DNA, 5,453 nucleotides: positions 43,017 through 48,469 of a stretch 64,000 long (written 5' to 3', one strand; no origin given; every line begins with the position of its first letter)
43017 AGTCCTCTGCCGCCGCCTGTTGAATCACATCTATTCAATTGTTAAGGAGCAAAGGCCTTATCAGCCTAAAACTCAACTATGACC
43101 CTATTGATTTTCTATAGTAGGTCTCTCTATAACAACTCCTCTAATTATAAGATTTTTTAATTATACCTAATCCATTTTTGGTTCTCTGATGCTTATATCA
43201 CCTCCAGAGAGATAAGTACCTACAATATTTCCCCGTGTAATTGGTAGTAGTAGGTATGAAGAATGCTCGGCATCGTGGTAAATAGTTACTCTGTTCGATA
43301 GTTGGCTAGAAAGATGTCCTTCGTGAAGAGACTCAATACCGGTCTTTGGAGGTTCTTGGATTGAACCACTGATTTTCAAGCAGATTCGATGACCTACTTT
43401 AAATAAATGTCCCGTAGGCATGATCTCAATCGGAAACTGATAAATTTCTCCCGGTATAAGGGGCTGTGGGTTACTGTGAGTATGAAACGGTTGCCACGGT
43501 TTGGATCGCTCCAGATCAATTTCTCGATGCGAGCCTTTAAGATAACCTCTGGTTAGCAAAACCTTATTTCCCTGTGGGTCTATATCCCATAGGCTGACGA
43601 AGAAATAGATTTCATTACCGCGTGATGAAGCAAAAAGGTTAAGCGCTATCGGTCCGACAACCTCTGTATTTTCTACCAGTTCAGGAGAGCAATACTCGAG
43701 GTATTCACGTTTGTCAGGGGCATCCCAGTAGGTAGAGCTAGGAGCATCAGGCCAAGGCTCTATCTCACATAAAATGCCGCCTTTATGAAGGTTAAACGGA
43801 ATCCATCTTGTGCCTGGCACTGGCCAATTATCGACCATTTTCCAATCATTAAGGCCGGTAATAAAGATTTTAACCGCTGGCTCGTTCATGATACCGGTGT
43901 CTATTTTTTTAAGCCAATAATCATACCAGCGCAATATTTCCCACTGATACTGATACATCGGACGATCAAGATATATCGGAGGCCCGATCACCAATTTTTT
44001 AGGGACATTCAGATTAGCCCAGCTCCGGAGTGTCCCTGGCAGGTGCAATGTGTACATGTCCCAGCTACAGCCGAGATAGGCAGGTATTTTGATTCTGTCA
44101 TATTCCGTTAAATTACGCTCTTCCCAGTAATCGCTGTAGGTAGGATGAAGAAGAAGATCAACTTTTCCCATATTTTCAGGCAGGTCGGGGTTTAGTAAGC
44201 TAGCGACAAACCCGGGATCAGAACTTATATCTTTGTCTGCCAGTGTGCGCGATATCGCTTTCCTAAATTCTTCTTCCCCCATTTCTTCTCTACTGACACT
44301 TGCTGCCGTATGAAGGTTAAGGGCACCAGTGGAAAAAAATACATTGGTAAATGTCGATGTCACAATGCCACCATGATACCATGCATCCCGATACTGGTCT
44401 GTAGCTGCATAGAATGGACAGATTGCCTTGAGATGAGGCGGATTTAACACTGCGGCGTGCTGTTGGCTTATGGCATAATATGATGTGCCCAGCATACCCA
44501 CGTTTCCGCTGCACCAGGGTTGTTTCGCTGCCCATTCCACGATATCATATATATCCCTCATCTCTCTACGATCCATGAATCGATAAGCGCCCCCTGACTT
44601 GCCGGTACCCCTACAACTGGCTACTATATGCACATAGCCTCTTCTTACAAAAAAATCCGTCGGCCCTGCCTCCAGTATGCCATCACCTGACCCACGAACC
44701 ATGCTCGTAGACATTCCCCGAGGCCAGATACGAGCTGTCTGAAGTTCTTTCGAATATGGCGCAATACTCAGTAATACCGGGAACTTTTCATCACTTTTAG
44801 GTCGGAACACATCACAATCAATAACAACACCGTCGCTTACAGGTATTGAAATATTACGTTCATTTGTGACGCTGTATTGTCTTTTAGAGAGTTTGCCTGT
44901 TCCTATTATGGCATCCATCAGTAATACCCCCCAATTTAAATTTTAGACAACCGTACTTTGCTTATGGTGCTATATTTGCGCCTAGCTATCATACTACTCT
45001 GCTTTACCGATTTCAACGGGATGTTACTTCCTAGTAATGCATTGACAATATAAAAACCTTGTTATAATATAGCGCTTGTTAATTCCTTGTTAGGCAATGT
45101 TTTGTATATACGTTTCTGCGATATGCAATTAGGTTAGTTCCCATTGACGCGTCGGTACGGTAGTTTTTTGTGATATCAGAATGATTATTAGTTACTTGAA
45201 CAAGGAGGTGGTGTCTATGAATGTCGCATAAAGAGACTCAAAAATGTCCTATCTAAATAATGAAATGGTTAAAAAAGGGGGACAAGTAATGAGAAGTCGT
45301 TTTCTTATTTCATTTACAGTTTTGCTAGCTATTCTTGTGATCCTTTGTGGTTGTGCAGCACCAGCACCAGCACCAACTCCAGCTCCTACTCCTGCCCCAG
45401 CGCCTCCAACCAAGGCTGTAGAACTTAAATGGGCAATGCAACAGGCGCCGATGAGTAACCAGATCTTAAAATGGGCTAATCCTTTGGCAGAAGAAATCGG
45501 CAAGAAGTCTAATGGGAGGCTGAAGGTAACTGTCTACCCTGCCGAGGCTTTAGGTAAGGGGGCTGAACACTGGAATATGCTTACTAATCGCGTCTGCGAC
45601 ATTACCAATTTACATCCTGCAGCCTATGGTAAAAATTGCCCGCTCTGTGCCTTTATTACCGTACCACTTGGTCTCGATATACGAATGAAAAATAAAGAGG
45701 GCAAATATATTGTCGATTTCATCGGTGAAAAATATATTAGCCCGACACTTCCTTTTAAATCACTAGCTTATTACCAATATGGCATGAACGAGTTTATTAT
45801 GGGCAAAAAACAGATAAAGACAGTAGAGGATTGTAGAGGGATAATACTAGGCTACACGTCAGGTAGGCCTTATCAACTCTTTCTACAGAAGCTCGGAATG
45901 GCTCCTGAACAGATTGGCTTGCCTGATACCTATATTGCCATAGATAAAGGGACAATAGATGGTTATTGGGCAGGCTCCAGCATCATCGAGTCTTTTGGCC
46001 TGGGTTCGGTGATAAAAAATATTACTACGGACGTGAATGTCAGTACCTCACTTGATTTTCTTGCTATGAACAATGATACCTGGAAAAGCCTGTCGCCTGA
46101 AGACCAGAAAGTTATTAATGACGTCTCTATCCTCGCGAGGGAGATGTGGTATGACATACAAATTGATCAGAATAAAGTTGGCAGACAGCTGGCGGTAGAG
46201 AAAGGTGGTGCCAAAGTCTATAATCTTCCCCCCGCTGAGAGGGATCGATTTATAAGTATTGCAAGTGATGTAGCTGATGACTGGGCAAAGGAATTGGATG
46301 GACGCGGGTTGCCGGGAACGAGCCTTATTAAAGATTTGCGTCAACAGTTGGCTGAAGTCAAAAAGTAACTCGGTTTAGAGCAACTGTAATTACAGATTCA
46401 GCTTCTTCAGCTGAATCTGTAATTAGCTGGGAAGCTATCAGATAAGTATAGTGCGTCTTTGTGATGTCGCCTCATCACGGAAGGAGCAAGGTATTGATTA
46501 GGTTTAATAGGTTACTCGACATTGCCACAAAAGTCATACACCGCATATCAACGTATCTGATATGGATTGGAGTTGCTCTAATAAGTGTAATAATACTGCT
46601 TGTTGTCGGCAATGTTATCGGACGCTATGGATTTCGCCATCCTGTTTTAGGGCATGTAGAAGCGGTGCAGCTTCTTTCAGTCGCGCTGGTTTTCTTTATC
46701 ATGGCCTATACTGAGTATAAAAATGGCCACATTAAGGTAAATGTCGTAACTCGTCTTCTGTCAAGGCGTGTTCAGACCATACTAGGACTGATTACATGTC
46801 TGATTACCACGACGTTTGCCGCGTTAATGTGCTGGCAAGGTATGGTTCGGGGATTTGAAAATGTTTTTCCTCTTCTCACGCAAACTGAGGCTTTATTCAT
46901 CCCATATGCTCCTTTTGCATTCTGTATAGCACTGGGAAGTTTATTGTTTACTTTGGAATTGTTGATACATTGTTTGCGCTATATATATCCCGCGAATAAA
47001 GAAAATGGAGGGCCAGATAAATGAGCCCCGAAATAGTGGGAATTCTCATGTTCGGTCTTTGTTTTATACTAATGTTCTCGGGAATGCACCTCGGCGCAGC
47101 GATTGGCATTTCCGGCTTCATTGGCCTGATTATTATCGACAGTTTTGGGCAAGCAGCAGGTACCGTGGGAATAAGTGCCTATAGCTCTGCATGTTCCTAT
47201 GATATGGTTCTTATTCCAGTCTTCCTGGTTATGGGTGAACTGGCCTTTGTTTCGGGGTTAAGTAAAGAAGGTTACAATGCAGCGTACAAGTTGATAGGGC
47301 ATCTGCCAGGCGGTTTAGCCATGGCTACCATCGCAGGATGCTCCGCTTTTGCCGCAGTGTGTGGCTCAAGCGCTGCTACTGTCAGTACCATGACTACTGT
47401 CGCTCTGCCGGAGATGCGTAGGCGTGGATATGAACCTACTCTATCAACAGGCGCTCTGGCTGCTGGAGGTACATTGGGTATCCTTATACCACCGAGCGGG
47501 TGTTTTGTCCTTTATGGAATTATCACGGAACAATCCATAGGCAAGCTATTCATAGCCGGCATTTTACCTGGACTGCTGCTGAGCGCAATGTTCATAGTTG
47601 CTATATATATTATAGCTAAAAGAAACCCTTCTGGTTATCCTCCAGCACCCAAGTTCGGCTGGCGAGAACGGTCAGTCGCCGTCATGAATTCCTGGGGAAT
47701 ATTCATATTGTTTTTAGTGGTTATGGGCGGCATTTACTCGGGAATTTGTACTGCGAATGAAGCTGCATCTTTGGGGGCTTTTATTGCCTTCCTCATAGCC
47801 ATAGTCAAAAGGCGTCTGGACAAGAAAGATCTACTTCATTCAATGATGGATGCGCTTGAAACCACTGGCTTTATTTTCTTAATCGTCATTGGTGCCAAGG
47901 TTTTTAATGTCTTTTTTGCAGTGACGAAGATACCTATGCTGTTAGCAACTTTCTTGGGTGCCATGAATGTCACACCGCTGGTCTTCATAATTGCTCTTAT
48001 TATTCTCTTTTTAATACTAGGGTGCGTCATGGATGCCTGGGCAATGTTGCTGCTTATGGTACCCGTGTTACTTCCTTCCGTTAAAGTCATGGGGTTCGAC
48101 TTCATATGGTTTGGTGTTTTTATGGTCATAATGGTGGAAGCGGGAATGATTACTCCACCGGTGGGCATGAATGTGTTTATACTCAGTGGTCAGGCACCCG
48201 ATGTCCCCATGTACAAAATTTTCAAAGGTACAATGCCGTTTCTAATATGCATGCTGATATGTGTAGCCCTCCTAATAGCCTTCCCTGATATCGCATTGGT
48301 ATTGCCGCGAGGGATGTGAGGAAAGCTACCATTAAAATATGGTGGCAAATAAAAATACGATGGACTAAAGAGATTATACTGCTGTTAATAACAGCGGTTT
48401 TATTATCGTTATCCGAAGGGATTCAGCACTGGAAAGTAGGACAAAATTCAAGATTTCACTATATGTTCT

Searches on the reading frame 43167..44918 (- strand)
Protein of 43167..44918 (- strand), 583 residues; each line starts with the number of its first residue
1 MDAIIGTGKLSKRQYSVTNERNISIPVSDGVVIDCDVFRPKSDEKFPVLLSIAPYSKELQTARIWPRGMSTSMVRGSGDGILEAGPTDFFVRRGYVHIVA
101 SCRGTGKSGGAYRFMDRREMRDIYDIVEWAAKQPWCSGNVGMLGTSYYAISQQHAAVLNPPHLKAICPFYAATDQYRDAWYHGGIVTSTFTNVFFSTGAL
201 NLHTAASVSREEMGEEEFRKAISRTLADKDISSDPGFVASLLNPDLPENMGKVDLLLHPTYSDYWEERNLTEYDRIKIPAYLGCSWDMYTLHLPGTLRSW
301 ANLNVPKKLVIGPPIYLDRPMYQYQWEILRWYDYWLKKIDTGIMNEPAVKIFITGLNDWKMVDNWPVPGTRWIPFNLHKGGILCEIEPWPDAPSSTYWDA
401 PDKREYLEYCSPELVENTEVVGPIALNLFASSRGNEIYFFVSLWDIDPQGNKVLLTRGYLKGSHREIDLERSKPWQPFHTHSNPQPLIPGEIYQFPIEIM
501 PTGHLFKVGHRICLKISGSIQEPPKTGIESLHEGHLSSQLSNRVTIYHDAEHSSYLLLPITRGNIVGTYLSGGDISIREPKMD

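Call 35: search_protein_families(library=pfam, proteins=[window:43167-44918:-], max_evalue=0.00001)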
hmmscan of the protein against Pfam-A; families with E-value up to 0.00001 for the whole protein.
window:43167-44918:- (583 aa): 2 families
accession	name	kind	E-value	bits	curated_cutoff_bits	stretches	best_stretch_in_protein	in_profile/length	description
PF02129.25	Peptidase_S15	-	5.4e-51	174.2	23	1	29-313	1-257/262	X-Pro dipeptidyl-peptidase (S15 family)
PF08530.16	PepX_C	-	1.6e-30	107.1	22.5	1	342-556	2-216/217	X-Pro dipeptidyl-peptidase C-terminal non-catalytic domain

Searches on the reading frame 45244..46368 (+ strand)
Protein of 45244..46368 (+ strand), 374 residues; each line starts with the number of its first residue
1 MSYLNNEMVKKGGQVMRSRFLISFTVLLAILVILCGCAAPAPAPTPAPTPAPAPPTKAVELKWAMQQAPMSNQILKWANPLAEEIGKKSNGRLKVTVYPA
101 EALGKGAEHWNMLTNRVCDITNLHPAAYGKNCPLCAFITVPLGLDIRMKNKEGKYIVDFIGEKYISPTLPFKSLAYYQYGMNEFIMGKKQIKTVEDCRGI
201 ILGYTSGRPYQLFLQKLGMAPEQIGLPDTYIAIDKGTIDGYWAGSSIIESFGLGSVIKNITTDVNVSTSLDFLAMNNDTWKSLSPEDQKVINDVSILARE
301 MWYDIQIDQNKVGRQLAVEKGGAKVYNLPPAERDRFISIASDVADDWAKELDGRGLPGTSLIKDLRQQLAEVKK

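Call 50: search_protein_families(library=pfam, proteins=[window:45244-46368:+], max_evalue=0.00001)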
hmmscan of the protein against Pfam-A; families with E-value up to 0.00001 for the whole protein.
window:45244-46368:+ (374 aa): 1 family
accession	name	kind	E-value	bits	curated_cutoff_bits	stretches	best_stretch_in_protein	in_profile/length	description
PF03480.18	DctP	-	7e-33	114.6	23.4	1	68-348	5-284/286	Bacterial extracellular solute-binding protein, family 7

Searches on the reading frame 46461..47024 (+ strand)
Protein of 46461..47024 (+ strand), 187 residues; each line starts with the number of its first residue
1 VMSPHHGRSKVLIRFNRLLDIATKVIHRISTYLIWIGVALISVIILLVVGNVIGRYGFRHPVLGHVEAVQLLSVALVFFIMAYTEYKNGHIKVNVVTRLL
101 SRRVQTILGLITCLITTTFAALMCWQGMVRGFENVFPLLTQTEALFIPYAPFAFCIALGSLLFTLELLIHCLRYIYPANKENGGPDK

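Call 50: search_protein_families(library=pfam, proteins=[window:46461-47024:+], max_evalue=0.00001)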
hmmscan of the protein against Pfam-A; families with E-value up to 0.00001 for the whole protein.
window:46461-47024:+ (187 aa): 1 family
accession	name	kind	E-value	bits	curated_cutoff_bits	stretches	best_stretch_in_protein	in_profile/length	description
PF04290.18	DctQ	-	3.5e-21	75.9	28.3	1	44-173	1-128/132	Tripartite ATP-independent periplasmic transporters, DctQ component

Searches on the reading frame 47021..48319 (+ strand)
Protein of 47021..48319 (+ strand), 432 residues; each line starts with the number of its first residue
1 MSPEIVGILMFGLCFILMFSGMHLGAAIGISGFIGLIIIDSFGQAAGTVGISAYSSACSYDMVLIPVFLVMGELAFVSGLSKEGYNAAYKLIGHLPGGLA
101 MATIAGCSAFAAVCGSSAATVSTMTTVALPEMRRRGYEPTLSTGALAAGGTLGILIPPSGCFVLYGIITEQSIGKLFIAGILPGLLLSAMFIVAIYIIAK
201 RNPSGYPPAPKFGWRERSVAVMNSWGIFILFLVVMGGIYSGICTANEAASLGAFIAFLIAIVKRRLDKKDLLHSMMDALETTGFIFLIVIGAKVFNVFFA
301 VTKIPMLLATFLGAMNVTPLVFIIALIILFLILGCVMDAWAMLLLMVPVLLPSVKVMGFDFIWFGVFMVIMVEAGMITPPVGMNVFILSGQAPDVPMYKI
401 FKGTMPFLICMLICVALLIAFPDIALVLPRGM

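Call 50: search_protein_families(library=pfam, proteins=[window:47021-48319:+], max_evalue=0.00001)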
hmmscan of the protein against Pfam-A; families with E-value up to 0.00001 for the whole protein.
window:47021-48319:+ (432 aa): 1 family
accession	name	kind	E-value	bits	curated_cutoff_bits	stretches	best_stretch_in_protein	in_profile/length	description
PF06808.19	DctM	-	2e-90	304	23.8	1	12-423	2-412/413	Tripartite ATP-independent periplasmic transporter, DctM component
